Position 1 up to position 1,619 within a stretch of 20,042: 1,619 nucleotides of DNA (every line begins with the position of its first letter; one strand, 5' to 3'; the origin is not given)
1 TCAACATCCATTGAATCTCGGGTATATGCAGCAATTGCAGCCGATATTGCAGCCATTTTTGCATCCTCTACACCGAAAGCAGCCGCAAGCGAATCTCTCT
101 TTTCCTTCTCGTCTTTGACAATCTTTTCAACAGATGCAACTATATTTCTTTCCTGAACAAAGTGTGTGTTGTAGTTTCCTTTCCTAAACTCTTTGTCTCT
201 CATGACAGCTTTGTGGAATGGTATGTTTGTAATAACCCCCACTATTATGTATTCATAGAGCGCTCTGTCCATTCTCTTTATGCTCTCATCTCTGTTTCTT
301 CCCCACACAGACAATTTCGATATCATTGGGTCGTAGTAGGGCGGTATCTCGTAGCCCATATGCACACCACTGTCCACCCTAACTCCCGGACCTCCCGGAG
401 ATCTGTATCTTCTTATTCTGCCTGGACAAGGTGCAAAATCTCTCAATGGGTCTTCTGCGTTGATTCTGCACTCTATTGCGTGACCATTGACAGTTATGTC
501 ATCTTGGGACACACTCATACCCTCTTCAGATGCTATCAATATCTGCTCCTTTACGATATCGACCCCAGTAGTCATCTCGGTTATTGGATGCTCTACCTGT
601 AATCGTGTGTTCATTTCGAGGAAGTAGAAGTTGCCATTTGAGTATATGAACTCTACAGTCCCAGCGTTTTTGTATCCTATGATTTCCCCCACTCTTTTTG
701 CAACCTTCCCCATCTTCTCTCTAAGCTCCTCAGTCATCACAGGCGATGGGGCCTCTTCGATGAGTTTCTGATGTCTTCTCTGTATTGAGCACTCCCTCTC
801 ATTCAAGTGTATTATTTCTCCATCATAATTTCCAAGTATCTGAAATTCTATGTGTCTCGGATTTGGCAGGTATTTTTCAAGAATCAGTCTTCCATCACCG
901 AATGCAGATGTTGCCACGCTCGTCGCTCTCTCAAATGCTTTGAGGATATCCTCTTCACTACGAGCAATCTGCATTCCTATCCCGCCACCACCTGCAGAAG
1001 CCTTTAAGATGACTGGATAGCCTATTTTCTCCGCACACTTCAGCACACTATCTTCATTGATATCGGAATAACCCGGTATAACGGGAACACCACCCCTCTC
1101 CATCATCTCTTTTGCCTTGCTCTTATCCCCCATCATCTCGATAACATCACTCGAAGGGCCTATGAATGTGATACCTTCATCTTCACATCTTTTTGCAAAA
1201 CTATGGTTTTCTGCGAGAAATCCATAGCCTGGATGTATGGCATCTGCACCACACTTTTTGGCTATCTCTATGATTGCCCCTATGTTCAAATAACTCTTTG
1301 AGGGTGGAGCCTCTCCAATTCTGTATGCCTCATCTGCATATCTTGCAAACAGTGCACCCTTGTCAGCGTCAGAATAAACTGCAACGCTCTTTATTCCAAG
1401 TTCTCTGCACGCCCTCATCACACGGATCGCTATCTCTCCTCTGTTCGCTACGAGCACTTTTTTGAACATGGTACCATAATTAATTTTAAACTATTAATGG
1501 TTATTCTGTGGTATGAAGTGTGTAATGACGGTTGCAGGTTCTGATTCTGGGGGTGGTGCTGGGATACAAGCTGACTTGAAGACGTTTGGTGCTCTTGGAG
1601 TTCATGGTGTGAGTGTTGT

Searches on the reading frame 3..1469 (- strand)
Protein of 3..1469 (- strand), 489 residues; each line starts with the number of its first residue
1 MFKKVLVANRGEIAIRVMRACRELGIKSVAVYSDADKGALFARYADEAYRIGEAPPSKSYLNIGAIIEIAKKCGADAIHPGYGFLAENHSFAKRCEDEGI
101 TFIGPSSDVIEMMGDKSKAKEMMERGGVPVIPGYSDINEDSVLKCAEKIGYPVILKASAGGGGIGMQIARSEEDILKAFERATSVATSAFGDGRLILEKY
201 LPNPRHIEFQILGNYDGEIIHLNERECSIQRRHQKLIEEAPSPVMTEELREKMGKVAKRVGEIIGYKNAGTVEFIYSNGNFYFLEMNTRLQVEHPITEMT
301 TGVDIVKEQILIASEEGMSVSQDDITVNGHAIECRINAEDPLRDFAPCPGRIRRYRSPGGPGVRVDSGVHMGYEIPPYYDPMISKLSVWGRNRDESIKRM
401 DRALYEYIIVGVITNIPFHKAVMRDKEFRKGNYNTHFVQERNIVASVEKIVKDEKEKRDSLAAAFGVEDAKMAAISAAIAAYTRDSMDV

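Call 6: search_protein_families(library=pfam, proteins=[window:3-1469:-])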
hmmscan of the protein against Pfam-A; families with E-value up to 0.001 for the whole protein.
seq(489 aa): 7 families
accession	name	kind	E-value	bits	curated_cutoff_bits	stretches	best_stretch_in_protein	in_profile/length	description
PF02786.22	CPSase_L_D2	-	1.3e-69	234.4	19.8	1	115-316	1-206/211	Carbamoyl-phosphate synthase L chain, ATP binding domain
PF00289.28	Biotin_carb_N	-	2.5e-48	163.6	25.5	1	1-110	1-110/110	Biotin carboxylase, N-terminal domain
PF02785.25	Biotin_carb_C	-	4.3e-41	139.8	32.4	1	333-439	1-107/108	Biotin carboxylase C-terminal domain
PF07478.18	Dala_Dala_lig_C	-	3e-13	50.2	24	1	138-288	24-174/204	D-ala D-ala ligase C-terminus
PF02222.28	ATP-grasp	-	1.1e-08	35.3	27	1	127-289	7-162/179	ATP-grasp domain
PF02655.19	ATP-grasp_3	-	7.3e-05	23.3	23.2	1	114-291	2-158/160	ATP-grasp domain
PF08443.16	RimK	-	0.0002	21.4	21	0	248-308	126-183/188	RimK-like ATP-grasp domain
